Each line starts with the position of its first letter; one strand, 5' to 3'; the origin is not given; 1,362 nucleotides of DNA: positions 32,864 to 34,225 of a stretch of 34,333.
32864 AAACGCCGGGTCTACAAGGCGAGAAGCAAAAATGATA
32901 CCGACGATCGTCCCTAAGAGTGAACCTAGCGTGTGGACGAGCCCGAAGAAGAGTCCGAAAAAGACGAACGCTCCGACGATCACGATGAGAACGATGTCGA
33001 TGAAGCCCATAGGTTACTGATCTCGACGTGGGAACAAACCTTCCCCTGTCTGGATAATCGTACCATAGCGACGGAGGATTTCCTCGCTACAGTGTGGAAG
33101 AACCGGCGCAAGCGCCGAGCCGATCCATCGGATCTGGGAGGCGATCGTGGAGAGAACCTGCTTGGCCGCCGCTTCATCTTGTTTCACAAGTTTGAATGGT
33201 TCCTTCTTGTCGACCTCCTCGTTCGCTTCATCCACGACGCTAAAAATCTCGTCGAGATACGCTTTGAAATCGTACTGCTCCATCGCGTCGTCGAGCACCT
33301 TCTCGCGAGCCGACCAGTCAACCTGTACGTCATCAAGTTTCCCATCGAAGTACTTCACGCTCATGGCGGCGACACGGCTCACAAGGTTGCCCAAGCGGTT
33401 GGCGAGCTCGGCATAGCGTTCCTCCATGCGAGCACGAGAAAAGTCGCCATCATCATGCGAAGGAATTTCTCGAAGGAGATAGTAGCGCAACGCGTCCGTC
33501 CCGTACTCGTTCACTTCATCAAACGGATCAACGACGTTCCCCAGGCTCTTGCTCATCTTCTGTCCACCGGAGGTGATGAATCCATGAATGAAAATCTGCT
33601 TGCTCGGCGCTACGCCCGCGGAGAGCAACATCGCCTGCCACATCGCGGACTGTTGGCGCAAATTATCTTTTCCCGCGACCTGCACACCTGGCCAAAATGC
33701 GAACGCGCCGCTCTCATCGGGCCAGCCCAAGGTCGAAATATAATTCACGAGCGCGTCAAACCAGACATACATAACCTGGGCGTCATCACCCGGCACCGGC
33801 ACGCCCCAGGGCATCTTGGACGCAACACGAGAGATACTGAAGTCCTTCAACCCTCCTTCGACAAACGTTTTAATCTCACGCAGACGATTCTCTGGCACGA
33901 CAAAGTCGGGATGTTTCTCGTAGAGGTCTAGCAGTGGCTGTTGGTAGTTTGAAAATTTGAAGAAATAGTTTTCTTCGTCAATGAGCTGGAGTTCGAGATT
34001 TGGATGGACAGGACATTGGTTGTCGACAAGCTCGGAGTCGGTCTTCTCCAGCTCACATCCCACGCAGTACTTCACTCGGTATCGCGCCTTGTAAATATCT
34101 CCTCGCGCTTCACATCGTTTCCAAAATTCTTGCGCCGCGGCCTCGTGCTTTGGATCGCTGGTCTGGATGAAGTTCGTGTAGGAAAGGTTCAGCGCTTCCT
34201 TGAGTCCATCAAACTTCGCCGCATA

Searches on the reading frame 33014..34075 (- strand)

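Call 39: search_protein_families(library=pfam, proteins=[window:33014-34075:-], max_evalue=0.001)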
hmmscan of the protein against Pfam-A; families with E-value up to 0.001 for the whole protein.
window:33014-34075:- (353 aa): 4 families
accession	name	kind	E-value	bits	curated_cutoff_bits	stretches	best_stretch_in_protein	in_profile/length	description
PF09334.17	tRNA-synt_1g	-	7.2e-52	176.9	20.1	1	5-235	153-390/391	tRNA synthetases class I (M)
PF00133.28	tRNA-synt_1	-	2.2e-20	73.2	22.7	1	98-203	295-404/414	tRNA synthetases class I (I, L, M and V)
PF01406.26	tRNA-synt_1e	-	4.6e-06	26.6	27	1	159-203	238-283/301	tRNA synthetases class I (C) catalytic domain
PF08264.19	Anticodon_1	-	0.00051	20.4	25.1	1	261-335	15-88/148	Anticodon-binding domain of tRNA ligase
